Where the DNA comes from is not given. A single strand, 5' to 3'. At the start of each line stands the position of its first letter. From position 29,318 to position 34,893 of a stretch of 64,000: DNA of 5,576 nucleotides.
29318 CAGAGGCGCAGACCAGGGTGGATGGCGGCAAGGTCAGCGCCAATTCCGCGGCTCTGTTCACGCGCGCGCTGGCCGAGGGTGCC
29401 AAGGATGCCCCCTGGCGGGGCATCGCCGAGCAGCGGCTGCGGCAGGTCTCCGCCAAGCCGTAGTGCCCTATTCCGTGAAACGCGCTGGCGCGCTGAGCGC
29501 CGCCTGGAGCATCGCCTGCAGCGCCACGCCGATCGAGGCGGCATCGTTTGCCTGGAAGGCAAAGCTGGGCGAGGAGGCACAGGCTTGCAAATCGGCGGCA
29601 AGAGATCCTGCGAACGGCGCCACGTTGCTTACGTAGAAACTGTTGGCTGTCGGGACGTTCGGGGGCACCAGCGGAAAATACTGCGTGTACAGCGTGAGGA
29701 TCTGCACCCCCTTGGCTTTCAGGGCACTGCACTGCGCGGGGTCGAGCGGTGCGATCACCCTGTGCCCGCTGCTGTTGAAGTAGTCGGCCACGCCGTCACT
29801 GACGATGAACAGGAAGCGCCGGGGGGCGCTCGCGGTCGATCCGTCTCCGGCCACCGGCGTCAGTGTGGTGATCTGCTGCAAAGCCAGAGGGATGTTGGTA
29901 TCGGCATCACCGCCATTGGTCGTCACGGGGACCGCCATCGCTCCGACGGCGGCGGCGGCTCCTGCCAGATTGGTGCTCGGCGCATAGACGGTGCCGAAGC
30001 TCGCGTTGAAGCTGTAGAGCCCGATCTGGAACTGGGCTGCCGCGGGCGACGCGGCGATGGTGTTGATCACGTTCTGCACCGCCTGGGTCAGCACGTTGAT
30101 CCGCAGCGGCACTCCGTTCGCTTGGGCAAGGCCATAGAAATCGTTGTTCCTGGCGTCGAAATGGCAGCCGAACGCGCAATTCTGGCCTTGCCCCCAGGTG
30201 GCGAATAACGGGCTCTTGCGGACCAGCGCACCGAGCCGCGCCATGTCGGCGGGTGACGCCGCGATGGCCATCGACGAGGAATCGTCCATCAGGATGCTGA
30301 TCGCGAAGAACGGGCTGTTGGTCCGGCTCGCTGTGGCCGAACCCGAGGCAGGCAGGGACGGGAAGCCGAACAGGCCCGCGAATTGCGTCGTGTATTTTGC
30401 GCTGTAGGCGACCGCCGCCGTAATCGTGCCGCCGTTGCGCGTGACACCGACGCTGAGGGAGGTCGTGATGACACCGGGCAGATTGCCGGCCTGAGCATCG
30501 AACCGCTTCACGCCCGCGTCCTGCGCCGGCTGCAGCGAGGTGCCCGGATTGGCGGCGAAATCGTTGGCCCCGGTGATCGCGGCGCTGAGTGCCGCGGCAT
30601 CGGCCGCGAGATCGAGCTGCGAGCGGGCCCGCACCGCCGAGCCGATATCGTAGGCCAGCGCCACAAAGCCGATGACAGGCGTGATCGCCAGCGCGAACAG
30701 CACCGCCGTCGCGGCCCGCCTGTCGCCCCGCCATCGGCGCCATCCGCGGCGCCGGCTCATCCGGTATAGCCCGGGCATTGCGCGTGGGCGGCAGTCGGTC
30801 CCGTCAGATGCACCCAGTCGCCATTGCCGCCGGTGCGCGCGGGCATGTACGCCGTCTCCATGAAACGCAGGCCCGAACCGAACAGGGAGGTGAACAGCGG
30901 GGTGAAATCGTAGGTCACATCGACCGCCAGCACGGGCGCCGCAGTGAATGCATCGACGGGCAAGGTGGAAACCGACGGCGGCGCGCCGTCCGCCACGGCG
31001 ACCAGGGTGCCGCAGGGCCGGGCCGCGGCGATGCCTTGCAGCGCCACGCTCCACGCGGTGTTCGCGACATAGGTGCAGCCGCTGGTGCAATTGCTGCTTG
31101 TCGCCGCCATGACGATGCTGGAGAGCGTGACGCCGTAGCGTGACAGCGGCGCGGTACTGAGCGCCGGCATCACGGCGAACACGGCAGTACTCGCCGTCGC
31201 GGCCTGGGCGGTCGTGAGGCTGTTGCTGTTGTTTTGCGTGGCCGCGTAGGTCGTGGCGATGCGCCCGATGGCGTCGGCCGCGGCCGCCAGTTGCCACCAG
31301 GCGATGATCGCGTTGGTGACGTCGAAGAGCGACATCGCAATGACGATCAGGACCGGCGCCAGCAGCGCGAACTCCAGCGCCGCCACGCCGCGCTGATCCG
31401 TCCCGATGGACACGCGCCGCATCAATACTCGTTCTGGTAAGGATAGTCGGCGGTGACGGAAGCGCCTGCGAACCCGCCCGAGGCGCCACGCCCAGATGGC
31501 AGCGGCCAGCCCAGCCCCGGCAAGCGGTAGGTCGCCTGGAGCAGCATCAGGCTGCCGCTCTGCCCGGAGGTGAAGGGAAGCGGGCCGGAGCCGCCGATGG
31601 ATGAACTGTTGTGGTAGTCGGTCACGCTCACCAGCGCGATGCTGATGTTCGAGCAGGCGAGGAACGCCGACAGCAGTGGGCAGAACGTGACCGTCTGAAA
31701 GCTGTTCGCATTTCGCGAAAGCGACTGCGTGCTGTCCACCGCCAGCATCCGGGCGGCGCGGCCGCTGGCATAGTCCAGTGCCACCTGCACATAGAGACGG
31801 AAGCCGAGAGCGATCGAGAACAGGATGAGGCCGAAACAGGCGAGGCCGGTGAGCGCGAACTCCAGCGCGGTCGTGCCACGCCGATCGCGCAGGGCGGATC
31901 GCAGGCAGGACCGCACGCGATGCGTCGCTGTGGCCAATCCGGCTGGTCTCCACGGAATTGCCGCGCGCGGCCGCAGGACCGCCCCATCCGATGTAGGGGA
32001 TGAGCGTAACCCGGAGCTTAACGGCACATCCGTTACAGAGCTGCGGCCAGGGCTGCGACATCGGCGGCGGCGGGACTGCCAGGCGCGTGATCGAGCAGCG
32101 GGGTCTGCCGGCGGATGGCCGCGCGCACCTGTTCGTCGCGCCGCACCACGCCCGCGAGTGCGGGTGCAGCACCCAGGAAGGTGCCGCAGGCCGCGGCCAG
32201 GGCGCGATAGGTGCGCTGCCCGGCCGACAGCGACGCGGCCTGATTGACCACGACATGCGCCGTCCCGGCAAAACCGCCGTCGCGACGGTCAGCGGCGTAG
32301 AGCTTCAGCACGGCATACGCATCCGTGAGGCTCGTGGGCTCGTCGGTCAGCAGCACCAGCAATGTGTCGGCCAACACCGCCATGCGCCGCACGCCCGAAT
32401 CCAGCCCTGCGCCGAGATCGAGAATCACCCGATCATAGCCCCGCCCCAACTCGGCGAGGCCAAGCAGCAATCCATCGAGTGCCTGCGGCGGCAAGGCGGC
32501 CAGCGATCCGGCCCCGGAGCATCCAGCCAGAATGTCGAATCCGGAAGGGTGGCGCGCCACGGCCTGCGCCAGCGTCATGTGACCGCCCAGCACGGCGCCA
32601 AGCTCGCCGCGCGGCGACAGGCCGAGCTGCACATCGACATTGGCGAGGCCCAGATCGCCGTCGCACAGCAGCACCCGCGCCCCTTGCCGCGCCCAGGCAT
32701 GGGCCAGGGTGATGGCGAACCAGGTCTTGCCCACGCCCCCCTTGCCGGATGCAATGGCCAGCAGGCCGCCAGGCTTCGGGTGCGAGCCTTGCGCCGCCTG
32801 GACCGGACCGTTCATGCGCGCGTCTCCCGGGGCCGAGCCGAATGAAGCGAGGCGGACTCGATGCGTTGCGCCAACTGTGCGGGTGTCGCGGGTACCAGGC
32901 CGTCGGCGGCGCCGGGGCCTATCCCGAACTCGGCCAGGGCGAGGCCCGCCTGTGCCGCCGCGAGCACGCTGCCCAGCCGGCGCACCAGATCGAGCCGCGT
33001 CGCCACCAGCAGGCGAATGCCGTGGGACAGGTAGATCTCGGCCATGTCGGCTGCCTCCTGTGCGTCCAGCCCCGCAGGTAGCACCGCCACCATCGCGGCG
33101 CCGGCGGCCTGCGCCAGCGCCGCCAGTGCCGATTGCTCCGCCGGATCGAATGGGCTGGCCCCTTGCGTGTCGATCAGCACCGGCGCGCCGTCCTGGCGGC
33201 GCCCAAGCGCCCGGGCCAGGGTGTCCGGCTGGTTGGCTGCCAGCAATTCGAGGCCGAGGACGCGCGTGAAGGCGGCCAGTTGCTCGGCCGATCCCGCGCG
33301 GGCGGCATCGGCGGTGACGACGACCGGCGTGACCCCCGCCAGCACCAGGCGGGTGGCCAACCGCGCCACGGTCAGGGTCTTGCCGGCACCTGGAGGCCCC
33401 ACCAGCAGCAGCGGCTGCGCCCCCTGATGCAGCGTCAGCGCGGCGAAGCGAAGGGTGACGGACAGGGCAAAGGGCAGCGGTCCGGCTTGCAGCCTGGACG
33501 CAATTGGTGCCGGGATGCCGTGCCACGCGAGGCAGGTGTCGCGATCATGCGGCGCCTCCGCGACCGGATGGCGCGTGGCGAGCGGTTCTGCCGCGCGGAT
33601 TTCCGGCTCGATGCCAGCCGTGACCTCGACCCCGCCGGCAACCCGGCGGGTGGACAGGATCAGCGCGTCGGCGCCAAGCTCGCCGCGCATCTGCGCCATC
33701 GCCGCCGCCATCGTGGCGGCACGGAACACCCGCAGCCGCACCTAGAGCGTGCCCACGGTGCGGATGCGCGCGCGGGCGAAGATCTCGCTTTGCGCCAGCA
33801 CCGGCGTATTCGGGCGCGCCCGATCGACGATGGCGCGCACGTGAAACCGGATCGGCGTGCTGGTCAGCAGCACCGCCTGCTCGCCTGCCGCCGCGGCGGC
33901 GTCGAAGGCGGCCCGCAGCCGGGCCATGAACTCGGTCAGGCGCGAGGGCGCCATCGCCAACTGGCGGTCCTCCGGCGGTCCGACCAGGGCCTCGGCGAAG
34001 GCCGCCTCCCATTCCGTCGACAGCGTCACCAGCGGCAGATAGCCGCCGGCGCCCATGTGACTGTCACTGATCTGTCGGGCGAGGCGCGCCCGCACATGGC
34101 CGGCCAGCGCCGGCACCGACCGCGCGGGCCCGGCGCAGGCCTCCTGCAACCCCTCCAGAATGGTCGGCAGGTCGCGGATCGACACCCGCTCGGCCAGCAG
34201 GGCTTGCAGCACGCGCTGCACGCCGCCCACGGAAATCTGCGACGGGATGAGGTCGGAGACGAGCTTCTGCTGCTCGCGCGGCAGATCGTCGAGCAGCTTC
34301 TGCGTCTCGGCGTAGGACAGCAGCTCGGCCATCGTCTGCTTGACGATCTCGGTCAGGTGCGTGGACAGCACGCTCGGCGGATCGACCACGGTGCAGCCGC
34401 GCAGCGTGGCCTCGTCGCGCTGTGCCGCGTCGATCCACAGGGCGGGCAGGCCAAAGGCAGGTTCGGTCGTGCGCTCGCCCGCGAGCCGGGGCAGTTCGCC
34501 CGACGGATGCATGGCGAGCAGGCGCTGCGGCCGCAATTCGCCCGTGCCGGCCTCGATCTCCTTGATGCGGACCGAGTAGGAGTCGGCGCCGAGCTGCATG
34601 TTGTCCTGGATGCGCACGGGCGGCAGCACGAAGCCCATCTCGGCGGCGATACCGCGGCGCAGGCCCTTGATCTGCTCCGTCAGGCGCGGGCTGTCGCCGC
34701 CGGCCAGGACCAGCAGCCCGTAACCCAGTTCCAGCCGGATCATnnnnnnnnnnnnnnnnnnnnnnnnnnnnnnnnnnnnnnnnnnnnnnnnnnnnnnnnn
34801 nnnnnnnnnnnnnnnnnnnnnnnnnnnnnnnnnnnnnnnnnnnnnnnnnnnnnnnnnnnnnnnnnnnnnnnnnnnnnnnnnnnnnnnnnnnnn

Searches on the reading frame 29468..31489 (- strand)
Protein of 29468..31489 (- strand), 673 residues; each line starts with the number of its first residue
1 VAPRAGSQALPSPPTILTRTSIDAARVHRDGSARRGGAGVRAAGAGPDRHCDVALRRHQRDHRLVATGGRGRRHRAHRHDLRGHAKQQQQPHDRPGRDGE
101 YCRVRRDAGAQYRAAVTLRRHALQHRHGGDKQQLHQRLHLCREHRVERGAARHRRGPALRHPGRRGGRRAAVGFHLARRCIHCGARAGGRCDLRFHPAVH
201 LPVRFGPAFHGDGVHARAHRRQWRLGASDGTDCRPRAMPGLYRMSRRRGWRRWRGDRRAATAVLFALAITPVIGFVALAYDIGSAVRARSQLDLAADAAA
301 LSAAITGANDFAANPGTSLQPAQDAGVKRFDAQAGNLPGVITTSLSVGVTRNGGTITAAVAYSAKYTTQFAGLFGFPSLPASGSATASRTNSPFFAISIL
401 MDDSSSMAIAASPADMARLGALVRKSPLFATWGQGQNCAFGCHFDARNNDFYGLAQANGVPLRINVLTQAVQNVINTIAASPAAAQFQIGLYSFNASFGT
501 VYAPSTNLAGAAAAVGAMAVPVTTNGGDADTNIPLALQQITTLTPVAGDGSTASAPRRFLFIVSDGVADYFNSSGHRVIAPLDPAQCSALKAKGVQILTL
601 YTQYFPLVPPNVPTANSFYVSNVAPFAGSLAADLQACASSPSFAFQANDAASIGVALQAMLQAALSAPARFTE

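Call 69: search_protein_families(library=pfam, proteins=[window:29468-31489:-], max_evalue=0.00001)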
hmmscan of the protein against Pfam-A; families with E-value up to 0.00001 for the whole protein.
window:29468-31489:- (673 aa): 1 family
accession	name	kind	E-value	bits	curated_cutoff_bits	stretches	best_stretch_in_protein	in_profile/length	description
PF13400.11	Tad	-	1.8e-07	31.8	22.3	1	261-304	3-45/47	Putative Flp pilus-assembly TadE/G-like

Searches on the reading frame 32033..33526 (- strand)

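Call 87: search_protein_families(library=pfam, proteins=[window:32033-33526:-], max_evalue=0.001)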
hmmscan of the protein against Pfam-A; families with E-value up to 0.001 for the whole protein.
window:32033-33526:- (497 aa): 5 families
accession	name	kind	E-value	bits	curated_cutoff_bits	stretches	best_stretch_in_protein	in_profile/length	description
PF01656.29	CbiA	-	7.5e-12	45.7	25.4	1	256-476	1-124/125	CobQ/CobB/MinD/ParA nucleotide binding domain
PF13614.12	AAA_31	-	6e-09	36.5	27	1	256-300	4-47/177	AAA domain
PF10609.15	ParA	-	2.4e-07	30.9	27.1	1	256-300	6-50/246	NUBPL iron-transfer P-loop NTPase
PF06564.18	CBP_BcsQ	-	7.9e-06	26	21.3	1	256-495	4-231/234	Cellulose biosynthesis protein BcsQ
PF13481.12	AAA_25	-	0.00046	20.3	27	0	253-287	32-65/195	AAA domain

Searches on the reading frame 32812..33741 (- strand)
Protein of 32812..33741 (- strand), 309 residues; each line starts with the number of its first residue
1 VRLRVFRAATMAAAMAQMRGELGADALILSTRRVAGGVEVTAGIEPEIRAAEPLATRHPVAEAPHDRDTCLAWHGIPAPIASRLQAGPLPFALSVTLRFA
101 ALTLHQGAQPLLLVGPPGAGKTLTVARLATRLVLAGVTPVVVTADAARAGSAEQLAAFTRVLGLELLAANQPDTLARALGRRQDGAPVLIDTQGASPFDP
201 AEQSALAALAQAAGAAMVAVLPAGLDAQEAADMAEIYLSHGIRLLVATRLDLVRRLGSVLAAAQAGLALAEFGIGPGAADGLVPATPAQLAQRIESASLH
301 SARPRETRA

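Call 87: search_protein_families(library=pfam, proteins=[window:32812-33741:-], max_evalue=0.001)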
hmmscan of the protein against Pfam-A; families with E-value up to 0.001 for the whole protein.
window:32812-33741:- (309 aa): 6 families
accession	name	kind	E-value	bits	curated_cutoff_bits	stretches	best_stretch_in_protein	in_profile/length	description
PF00448.28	SRP54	-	1.2e-18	67.9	22.7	1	111-294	4-194/196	SRP54-type protein, GTPase domain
PF13671.12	AAA_33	-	1.5e-06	29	27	1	111-221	2-103/143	AAA domain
PF13401.12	AAA_22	-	6.6e-06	26.9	27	1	106-179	3-75/130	AAA domain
PF13191.12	AAA_16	-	0.00015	22.7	32.6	1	105-211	20-122/167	AAA ATPase domain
PF13521.12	AAA_28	-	0.00055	20.6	27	1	112-193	3-82/164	AAA domain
PF00004.35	AAA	-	0.00068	20.5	21.2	0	111-144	1-31/131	ATPase family associated with various cellular activities (AAA)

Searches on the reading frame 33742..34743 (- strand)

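Call 87: search_protein_families(library=pfam, proteins=[window:33742-34743:-], max_evalue=0.001)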
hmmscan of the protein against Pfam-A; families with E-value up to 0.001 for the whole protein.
window:33742-34743:- (333 aa): 1 family
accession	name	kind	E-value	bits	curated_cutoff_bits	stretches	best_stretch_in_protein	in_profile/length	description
PF00771.25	FHIPEP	-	1.1e-88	298.8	29.1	1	2-323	333-654/657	FHIPEP family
